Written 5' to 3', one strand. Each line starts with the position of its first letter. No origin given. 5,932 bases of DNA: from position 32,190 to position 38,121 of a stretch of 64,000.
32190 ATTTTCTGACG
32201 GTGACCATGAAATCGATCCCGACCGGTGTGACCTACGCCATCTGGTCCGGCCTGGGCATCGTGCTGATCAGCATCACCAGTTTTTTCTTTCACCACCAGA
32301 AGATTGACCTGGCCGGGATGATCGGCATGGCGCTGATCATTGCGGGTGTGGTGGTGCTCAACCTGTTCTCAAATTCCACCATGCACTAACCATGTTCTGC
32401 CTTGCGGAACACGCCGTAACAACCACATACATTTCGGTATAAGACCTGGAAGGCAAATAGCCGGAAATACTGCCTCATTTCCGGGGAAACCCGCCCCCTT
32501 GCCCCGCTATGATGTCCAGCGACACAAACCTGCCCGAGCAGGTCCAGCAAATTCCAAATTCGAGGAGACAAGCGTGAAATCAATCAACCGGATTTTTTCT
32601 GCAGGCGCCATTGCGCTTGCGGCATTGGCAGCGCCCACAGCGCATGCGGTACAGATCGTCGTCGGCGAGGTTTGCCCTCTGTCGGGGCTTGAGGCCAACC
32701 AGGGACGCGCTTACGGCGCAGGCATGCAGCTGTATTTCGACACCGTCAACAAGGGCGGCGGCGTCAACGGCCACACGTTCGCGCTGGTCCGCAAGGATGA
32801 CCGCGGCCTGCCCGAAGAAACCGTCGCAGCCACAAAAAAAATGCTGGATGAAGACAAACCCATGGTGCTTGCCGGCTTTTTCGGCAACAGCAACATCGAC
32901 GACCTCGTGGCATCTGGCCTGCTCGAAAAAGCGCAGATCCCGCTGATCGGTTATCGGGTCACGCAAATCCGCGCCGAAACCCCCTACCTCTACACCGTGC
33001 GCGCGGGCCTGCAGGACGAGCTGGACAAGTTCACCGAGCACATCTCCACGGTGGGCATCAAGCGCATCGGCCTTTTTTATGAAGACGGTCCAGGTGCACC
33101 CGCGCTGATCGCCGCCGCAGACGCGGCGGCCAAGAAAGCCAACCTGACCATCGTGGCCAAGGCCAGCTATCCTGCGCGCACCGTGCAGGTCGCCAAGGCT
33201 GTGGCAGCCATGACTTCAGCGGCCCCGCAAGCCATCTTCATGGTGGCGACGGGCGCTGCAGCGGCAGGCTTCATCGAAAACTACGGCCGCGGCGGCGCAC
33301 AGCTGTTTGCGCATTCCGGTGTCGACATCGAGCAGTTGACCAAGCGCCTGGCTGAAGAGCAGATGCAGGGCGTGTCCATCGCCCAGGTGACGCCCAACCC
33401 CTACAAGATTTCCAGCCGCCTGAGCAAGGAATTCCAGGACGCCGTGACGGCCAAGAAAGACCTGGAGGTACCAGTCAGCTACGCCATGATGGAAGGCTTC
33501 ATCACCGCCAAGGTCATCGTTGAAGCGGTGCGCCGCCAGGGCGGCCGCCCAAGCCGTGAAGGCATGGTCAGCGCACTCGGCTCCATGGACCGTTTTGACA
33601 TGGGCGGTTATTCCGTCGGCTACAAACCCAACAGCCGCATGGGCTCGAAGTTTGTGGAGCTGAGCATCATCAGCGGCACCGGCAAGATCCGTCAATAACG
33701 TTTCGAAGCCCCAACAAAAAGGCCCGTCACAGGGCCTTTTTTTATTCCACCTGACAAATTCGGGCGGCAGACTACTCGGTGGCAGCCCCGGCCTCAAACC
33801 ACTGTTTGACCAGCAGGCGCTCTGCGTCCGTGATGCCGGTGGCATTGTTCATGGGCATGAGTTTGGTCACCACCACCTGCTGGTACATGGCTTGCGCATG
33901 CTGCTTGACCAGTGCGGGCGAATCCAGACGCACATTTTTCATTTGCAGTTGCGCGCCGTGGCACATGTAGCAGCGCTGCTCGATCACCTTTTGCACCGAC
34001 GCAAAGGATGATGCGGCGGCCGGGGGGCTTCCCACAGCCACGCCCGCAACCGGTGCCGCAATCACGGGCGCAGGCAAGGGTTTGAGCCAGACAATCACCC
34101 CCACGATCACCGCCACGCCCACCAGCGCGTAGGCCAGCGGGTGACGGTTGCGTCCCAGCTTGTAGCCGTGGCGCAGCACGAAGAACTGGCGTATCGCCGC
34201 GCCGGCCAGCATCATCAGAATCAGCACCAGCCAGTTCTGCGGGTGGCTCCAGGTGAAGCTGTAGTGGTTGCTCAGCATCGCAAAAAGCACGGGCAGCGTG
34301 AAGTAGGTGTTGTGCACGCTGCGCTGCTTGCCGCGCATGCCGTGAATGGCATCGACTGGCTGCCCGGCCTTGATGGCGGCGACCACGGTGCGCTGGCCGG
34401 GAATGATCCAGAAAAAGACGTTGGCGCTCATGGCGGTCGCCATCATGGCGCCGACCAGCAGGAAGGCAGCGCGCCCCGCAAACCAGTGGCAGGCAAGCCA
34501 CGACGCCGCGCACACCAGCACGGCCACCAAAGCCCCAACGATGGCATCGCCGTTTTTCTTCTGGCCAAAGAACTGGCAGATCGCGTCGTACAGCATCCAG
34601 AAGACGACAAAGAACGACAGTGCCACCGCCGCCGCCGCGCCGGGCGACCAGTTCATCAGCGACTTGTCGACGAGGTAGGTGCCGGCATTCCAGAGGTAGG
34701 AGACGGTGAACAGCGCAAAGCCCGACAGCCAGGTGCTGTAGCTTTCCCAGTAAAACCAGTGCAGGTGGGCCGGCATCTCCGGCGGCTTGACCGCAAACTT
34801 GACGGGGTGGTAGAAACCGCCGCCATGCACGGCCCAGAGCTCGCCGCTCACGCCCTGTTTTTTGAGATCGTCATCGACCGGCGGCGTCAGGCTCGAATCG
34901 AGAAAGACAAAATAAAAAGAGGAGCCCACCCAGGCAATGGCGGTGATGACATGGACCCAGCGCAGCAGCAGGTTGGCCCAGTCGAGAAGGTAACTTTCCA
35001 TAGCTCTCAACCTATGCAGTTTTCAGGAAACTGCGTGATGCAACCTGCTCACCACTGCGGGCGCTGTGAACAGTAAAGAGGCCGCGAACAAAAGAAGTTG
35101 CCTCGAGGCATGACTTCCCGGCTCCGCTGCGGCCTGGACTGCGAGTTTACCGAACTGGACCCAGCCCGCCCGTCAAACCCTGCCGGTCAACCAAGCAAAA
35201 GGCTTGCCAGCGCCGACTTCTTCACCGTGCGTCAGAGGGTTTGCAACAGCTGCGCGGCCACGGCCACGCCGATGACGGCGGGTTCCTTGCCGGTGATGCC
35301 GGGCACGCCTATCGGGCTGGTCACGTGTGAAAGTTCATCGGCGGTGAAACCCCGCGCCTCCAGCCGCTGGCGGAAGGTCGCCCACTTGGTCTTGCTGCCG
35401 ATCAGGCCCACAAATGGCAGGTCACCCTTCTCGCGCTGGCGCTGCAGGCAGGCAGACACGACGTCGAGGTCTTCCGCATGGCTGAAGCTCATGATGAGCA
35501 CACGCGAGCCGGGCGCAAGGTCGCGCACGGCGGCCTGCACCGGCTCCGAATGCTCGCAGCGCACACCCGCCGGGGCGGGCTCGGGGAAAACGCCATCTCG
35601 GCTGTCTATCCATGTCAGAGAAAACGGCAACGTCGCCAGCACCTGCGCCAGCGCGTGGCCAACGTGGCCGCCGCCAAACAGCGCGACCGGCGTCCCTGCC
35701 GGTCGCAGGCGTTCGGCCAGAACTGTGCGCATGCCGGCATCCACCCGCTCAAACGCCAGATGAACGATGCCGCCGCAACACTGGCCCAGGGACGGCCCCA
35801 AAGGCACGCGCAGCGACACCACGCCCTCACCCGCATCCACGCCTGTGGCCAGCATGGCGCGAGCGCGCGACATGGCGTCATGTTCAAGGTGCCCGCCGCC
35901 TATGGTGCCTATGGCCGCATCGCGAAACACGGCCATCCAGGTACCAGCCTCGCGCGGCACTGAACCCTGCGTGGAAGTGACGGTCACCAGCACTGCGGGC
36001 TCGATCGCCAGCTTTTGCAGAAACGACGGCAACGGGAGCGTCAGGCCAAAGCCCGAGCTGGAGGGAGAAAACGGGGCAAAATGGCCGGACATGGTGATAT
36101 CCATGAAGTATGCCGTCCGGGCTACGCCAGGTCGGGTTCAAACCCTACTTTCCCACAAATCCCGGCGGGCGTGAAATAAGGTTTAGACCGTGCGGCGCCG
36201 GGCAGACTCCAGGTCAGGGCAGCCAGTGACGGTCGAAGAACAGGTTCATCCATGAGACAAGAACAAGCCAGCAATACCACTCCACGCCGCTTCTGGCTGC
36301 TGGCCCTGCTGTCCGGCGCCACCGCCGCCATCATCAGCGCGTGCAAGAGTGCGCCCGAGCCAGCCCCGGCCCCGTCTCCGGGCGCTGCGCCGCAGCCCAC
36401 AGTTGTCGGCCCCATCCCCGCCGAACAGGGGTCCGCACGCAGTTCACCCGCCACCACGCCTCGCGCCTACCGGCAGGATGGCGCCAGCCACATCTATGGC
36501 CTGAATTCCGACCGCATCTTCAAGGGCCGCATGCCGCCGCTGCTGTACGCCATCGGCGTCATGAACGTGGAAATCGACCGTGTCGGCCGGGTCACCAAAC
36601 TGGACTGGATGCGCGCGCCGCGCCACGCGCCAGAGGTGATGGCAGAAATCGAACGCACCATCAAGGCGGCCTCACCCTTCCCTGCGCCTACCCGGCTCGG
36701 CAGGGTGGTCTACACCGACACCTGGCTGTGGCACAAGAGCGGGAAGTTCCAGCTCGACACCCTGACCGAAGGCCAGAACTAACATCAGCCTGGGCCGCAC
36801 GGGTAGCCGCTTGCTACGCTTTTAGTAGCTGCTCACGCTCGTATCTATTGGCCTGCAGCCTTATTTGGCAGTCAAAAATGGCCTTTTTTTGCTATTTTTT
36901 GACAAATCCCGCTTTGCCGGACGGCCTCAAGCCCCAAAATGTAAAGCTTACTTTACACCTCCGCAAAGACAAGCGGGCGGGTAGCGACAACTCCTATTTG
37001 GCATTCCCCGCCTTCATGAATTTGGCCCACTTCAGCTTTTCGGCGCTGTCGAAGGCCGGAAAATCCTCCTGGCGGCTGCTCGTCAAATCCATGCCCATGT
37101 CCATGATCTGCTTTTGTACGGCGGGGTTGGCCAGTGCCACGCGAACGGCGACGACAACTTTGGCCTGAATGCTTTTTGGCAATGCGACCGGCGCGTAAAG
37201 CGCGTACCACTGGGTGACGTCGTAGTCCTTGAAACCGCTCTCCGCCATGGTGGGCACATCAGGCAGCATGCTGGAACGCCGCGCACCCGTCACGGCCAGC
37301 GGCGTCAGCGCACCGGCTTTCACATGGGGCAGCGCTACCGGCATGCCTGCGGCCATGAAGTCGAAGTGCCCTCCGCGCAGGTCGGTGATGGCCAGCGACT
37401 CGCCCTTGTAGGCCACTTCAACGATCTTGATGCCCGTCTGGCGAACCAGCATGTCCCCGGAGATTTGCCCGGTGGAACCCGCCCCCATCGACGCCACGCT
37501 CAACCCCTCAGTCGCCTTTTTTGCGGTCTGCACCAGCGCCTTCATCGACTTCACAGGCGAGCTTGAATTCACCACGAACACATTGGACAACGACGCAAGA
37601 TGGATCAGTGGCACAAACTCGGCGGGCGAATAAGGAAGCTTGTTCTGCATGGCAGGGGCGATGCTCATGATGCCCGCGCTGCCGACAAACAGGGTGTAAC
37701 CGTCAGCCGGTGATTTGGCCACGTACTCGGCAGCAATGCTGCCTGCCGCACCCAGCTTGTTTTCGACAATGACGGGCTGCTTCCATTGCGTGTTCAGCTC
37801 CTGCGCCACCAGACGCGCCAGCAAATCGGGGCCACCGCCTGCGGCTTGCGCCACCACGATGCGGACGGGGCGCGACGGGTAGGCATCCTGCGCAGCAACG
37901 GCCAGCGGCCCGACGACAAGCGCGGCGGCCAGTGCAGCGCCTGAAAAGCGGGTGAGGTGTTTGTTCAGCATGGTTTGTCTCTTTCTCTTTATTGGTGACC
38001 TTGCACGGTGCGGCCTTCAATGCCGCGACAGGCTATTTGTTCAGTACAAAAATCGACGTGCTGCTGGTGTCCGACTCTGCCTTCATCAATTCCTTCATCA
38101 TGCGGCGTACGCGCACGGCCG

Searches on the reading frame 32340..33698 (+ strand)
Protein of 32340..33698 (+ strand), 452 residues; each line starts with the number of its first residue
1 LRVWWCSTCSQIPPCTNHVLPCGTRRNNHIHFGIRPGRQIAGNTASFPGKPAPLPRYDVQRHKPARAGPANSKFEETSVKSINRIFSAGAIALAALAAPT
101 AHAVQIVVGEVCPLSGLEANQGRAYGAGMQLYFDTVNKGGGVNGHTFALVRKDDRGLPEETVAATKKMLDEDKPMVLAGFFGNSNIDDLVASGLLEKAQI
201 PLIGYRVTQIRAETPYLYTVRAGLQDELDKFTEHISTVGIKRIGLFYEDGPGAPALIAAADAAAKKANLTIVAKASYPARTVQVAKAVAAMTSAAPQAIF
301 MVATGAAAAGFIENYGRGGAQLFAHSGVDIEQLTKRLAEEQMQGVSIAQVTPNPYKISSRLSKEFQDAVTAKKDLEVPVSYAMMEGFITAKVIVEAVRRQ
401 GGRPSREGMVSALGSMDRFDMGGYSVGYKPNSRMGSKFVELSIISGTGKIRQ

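Call 20: search_protein_families(library=pfam, max_evalue=1e-8, proteins=[window:32340-33698:+])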
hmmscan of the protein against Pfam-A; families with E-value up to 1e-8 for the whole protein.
window:32340-33698:+ (452 aa): 1 family
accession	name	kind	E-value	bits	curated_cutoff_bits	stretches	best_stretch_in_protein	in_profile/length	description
PF13458.12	Peripla_BP_6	-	2.7e-44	152.7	31.7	1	106-427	2-321/343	Periplasmic binding protein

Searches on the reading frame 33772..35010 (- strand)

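Call 17: search_protein_families(library=pfam, max_evalue=1e-8, proteins=[window:33772-35010:-])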
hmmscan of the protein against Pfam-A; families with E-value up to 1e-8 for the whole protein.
window:33772-35010:- (412 aa): 1 family
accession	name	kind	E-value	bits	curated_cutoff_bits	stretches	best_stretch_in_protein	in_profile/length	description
PF06181.16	Urate_ox_N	-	4.4e-126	420.7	26.9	1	6-309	1-294/295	Urate oxidase N-terminal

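Call 90: search_protein_families(library=ncbifam, max_evalue=1e-15, proteins=[window:33772-35010:-])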
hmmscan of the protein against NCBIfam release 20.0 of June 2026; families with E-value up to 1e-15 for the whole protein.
window:33772-35010:- (412 aa): 0 families

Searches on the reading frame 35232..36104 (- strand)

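Call 17: search_protein_families(library=pfam, max_evalue=1e-8, proteins=[window:35232-36104:-])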
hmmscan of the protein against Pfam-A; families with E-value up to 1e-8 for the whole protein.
window:35232-36104:- (290 aa): 2 families
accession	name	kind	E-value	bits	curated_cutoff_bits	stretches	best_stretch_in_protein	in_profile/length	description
PF13478.12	XdhC_C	-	1.4e-29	103.6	29.7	1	141-286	2-125/125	XdhC Rossmann domain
PF02625.21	XdhC_CoxI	-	1.2e-17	64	24.3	1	35-88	6-60/68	XdhC and CoxI family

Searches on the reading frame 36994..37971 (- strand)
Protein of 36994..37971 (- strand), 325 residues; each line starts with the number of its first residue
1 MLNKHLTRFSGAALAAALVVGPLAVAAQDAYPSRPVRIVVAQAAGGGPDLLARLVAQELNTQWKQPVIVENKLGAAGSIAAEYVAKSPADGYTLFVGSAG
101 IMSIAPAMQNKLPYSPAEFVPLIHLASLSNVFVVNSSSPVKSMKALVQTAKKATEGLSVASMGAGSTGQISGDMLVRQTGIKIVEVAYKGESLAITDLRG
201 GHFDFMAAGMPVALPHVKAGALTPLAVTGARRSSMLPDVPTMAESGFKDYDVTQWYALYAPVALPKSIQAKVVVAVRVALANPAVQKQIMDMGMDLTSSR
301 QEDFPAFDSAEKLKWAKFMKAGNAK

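Call 17: search_protein_families(library=pfam, max_evalue=1e-8, proteins=[window:36994-37971:-])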
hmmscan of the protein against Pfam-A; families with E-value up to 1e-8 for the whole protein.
window:36994-37971:- (325 aa): 1 family
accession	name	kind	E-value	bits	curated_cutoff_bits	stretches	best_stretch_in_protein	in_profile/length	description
PF03401.19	TctC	-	1.8e-58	198.6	27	1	52-320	2-270/274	Tripartite tricarboxylate transporter family receptor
